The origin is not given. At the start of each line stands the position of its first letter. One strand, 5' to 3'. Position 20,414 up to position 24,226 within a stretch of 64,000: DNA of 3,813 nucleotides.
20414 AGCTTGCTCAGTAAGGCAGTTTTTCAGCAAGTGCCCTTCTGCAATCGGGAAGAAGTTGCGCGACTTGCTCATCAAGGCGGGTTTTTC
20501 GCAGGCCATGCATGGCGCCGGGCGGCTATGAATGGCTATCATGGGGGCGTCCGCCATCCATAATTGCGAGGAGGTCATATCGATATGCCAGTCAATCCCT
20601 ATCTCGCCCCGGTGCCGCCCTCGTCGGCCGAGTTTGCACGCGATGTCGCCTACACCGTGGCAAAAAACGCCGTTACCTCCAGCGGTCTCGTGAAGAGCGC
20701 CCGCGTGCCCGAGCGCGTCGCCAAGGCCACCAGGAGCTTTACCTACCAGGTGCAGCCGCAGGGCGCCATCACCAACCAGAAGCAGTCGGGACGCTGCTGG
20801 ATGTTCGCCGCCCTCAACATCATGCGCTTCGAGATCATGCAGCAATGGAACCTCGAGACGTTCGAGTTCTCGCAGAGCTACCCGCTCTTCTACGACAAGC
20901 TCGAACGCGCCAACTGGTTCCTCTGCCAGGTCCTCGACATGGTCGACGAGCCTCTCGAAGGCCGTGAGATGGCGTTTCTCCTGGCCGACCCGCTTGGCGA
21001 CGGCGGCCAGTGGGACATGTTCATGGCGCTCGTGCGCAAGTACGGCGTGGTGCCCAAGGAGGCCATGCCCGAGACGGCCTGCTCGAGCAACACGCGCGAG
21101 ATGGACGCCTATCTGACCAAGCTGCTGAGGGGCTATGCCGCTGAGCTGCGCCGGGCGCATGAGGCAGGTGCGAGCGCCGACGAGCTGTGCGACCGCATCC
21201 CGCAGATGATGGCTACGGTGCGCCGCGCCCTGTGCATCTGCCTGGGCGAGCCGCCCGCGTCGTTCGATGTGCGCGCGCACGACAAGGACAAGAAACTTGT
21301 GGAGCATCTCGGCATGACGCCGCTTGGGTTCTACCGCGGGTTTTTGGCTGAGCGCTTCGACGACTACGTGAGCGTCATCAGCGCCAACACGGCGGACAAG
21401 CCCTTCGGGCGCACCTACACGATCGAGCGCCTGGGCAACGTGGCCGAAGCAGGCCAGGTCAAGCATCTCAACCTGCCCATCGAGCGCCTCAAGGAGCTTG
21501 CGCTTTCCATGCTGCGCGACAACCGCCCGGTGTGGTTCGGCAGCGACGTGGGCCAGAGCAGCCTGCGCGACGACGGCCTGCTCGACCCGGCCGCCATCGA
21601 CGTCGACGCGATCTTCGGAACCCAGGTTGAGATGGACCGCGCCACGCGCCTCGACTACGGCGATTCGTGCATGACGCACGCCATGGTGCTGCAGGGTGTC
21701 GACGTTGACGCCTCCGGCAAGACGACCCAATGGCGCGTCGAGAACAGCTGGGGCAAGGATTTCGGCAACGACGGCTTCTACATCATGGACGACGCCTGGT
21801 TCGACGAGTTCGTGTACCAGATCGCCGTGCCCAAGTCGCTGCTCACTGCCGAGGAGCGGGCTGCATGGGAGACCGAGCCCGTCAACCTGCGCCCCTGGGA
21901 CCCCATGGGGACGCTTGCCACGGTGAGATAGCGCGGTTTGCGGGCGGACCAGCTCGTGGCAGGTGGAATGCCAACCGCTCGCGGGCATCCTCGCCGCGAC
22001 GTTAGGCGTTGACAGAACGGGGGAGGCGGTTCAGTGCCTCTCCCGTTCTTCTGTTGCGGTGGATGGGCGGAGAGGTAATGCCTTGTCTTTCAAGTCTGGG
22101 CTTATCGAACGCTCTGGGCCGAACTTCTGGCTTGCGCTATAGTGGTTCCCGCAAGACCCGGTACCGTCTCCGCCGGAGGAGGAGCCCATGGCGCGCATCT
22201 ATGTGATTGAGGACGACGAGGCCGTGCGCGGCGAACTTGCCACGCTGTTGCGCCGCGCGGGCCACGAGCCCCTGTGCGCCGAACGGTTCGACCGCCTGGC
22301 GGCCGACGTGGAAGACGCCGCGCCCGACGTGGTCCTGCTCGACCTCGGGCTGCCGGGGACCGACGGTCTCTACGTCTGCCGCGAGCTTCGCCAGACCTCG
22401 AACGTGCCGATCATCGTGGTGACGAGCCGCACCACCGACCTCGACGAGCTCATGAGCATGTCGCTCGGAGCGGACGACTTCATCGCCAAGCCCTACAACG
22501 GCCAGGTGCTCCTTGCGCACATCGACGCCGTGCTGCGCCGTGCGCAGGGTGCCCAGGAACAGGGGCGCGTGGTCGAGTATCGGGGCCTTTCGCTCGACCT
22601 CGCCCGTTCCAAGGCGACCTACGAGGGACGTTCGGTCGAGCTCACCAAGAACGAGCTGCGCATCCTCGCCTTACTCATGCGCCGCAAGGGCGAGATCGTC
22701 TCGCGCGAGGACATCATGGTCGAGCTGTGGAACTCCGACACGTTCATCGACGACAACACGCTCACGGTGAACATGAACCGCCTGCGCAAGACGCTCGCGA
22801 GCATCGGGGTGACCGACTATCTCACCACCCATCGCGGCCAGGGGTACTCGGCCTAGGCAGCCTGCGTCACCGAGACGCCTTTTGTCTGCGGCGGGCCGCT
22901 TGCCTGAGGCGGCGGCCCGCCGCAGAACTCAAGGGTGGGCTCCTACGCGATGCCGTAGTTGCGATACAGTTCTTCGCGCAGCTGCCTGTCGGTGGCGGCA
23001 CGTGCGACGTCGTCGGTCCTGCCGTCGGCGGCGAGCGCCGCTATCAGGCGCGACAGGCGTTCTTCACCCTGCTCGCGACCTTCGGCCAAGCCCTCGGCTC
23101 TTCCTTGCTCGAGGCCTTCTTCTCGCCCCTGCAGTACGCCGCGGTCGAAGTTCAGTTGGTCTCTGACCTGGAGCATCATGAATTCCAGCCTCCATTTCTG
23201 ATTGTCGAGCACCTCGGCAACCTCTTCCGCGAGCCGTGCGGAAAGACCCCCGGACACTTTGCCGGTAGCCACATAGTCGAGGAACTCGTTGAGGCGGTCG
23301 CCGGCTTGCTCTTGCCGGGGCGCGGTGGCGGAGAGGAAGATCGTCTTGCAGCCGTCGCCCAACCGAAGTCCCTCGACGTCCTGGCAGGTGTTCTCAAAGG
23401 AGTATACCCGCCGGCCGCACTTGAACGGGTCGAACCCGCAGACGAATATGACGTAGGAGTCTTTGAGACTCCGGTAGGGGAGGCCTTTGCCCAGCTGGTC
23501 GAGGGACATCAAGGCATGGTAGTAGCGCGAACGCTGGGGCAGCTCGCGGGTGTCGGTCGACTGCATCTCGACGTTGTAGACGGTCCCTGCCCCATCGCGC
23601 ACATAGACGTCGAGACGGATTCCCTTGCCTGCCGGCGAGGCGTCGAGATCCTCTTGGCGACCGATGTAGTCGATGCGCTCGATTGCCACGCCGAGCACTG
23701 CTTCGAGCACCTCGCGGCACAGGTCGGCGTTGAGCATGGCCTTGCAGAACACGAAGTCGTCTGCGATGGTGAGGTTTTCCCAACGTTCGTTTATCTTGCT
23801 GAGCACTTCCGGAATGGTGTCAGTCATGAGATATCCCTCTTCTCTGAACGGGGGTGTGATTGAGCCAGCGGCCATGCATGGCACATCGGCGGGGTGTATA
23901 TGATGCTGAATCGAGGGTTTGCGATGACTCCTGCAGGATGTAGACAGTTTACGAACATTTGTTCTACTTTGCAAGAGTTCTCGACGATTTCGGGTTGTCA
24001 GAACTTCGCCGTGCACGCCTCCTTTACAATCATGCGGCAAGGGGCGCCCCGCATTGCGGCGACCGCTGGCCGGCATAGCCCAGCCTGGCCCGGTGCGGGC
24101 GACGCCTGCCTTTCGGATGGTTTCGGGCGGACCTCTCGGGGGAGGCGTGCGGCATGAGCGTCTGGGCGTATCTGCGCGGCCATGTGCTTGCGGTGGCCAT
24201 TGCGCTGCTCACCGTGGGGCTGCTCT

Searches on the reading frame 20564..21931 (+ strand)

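Call 31: search_protein_families(library=pfam, proteins=[window:20564-21931:+], max_evalue=0.0001)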
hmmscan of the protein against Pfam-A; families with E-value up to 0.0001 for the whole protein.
window:20564-21931:+ (455 aa): 2 families
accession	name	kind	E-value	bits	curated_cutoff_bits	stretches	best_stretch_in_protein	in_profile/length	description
PF03051.21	Peptidase_C1_2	-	4.8e-159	530.3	22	1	21-449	11-438/438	Peptidase C1-like family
PF00112.29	Peptidase_C1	-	1.6e-07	32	20.7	0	369-409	165-203/220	Papain family cysteine protease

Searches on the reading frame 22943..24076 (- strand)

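Call 61: search_protein_families(library=pfam, proteins=[window:22943-24076:-], max_evalue=0.0001)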
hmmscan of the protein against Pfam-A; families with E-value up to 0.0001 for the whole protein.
window:22943-24076:- (377 aa): 1 family
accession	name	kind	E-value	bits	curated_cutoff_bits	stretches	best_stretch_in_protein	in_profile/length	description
PF12784.13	PDDEXK_2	-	1.6e-13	51.4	27.4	1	110-216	11-118/229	PD-(D/E)XK nuclease family transposase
